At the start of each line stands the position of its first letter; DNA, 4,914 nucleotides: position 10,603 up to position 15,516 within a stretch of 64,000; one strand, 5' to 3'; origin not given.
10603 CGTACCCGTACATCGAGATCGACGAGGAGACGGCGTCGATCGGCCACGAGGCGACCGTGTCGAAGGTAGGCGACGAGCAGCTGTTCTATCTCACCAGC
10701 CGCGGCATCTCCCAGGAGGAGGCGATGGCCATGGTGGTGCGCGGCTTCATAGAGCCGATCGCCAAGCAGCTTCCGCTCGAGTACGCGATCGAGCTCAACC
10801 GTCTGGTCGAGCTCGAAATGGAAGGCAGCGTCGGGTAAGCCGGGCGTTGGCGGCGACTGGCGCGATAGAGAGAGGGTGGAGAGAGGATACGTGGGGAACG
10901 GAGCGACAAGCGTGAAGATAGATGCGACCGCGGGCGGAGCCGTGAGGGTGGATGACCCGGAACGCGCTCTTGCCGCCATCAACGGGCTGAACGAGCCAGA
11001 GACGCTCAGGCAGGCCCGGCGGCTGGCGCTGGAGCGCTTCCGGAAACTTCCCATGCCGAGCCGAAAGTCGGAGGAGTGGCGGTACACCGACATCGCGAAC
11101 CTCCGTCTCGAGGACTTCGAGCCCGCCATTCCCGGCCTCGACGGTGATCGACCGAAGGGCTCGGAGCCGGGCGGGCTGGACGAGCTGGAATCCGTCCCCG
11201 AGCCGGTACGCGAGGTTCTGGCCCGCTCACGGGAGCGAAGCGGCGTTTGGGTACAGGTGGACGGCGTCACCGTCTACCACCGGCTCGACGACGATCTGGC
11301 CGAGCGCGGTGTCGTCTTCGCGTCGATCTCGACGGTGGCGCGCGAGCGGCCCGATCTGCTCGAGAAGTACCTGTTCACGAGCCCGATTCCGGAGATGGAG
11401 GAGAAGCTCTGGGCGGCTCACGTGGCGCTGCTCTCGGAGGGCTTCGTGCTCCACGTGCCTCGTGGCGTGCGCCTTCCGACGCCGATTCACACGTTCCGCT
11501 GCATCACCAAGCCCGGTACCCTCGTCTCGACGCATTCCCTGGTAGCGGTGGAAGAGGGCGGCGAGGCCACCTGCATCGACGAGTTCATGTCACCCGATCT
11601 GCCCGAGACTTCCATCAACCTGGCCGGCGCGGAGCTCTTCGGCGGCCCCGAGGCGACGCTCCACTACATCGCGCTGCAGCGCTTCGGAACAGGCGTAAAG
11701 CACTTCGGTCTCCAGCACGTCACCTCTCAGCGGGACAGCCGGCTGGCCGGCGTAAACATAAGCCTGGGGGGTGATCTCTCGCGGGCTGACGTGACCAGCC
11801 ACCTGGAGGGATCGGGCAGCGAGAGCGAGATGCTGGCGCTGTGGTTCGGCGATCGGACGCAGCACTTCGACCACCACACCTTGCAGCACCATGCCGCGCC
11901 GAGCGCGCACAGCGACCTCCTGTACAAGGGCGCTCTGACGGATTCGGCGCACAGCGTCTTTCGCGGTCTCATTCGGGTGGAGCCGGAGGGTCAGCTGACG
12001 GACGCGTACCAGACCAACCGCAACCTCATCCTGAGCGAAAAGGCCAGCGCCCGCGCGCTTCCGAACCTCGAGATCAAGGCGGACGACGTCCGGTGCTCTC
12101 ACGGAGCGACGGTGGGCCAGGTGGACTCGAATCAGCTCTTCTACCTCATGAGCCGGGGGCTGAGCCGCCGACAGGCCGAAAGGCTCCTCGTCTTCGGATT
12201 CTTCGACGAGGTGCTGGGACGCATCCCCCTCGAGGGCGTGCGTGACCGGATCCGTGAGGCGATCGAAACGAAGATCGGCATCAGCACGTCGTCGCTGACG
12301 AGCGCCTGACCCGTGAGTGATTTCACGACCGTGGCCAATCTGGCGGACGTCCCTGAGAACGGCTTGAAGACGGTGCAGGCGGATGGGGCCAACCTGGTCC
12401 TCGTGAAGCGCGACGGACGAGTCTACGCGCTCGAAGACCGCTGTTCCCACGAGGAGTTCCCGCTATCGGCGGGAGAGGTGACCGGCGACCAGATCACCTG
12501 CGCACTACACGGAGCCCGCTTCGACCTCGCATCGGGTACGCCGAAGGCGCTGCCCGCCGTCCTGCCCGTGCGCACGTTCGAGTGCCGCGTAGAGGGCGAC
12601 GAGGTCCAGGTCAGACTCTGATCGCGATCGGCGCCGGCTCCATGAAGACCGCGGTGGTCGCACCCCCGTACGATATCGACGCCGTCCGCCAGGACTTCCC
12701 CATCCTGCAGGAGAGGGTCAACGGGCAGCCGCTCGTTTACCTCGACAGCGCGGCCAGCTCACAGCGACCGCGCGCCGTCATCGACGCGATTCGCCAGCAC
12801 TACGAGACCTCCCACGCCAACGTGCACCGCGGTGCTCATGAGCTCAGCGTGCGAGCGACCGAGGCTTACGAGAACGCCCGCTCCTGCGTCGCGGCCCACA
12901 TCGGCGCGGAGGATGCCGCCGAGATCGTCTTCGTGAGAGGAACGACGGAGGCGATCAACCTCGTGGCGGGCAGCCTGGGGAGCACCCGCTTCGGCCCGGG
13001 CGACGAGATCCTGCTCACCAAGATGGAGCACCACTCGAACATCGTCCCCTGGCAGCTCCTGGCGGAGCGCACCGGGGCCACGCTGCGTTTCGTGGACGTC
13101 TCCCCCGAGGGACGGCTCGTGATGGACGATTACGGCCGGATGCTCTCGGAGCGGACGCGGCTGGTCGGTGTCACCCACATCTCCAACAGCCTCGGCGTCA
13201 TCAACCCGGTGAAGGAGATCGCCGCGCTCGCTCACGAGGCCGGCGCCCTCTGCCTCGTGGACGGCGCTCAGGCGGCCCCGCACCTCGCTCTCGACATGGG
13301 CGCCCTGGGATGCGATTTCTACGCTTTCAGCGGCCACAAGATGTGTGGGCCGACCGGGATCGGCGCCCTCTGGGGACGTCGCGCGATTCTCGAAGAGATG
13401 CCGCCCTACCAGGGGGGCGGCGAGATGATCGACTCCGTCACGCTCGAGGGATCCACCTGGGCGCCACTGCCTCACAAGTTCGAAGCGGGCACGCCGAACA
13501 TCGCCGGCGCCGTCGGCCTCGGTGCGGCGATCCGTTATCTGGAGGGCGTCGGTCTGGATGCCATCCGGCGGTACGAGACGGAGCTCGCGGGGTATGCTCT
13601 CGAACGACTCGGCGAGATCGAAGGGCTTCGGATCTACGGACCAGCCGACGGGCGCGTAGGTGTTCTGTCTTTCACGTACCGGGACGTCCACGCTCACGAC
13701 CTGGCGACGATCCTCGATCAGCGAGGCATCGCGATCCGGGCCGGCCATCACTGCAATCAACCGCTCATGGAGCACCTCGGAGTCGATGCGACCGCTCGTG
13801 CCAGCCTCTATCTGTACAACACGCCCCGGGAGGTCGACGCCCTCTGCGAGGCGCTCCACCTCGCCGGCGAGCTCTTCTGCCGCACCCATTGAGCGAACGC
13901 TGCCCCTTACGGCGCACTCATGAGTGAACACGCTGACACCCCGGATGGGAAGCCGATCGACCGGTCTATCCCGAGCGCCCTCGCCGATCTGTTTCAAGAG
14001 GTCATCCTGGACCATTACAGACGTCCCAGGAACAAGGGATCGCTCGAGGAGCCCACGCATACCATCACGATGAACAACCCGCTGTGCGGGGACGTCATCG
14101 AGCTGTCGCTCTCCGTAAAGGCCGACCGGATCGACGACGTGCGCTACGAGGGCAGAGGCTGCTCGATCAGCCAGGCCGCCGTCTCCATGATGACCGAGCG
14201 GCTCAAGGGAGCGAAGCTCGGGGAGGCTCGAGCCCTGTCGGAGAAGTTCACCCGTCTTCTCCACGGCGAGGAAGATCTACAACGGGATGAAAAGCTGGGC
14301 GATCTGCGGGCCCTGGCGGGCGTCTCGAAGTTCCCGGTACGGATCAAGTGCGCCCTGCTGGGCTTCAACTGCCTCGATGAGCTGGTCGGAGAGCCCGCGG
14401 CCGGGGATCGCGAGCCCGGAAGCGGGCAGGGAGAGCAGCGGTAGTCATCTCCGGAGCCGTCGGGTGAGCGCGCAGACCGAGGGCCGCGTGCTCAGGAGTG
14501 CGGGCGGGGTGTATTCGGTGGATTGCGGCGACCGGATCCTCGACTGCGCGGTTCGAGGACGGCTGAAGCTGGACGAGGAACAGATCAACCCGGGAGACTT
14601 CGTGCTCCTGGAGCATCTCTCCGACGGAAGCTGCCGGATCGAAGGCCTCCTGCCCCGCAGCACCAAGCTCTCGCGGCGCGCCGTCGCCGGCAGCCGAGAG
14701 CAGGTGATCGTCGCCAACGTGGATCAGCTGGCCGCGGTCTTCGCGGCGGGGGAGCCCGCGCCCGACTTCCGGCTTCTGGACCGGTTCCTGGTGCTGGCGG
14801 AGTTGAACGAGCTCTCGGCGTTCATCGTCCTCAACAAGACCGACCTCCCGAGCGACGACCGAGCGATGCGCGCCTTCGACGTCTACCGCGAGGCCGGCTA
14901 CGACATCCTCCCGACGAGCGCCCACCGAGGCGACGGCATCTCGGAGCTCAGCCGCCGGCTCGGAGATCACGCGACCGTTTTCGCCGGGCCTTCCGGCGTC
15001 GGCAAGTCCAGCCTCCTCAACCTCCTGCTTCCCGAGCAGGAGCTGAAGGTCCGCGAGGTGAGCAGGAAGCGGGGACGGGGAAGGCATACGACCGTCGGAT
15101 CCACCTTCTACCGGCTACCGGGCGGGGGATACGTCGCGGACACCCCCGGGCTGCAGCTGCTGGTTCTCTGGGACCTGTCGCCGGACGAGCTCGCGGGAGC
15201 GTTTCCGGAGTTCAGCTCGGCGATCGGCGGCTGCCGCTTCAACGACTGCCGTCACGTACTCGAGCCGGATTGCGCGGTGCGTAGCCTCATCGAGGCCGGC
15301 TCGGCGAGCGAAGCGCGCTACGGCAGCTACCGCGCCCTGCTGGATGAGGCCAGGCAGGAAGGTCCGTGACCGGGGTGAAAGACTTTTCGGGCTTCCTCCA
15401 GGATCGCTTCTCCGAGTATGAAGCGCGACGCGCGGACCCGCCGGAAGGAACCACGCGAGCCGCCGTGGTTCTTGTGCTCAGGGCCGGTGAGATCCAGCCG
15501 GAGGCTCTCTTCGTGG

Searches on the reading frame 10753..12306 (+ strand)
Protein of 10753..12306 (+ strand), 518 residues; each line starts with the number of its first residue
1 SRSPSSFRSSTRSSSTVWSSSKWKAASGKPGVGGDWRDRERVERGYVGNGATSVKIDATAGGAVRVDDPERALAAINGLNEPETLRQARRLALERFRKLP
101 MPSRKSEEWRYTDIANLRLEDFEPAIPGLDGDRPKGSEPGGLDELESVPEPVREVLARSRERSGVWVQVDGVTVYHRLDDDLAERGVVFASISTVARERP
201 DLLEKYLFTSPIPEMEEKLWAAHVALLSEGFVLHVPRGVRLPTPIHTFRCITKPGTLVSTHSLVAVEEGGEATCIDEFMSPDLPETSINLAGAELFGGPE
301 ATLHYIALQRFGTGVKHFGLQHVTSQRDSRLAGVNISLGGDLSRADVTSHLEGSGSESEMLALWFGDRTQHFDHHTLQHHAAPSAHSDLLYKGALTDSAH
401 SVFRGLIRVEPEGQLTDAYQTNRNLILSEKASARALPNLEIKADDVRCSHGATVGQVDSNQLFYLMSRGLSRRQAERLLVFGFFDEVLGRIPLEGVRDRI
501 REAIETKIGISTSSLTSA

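Call 31: search_protein_families(library=pfam, proteins=[window:10753-12306:+], max_evalue=0.0001)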
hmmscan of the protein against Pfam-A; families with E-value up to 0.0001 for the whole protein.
window:10753-12306:+ (518 aa): 2 families
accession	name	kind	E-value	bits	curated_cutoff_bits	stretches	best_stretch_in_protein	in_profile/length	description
PF01458.23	SUFBD_core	-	4.9e-75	252.4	27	1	253-483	5-232/232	SUF system FeS cluster assembly, SufBD core domain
PF19295.5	SufBD_N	-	1.2e-13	51.5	23.5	2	170-245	96-170/172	SufBD protein N-terminal region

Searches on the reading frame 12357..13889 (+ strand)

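Call 31: search_protein_families(library=pfam, proteins=[window:12357-13889:+], max_evalue=0.0001)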
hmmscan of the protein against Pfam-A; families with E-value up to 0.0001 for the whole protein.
window:12357-13889:+ (511 aa): 3 families
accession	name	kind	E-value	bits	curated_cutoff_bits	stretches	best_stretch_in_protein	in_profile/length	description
PF00266.25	Aminotran_5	-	1.7e-149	498.3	21.5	1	127-496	1-371/371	Aminotransferase class-V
PF00155.27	Aminotran_1_2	-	9.1e-06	25.5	19.7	1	138-304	19-187/361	Aminotransferase class I and II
PF01053.26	Cys_Met_Meta_PP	-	9.5e-06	24.8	27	0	214-328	90-198/381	Cys/Met metabolism PLP-dependent enzyme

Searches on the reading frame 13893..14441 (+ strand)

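Call 31: search_protein_families(library=pfam, proteins=[window:13893-14441:+], max_evalue=0.0001)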
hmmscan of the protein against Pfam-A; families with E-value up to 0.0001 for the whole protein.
window:13893-14441:+ (183 aa): 1 family
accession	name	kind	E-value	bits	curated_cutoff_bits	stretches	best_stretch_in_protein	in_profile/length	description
PF01592.21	NifU_N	-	4.8e-27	95.1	22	1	34-153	2-126/127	NifU-like N terminal domain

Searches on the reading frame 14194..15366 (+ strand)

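Call 32: search_protein_families(library=pfam, proteins=[window:14194-15366:+], max_evalue=0.0001)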
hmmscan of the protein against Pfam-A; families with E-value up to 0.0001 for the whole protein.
window:14194-15366:+ (391 aa): 3 families
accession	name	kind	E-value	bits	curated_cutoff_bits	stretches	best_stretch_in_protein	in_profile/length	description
PF03193.22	RsgA_GTPase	-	2.8e-52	177.5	30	1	153-323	2-171/174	RsgA GTPase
PF16745.11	RsgA_N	-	4.3e-08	33.2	27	1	96-145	1-50/54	RsgA N-terminal domain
PF01926.29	MMR_HSR1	-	4e-05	24.1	21.9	1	262-320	3-56/113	50S ribosome-binding GTPase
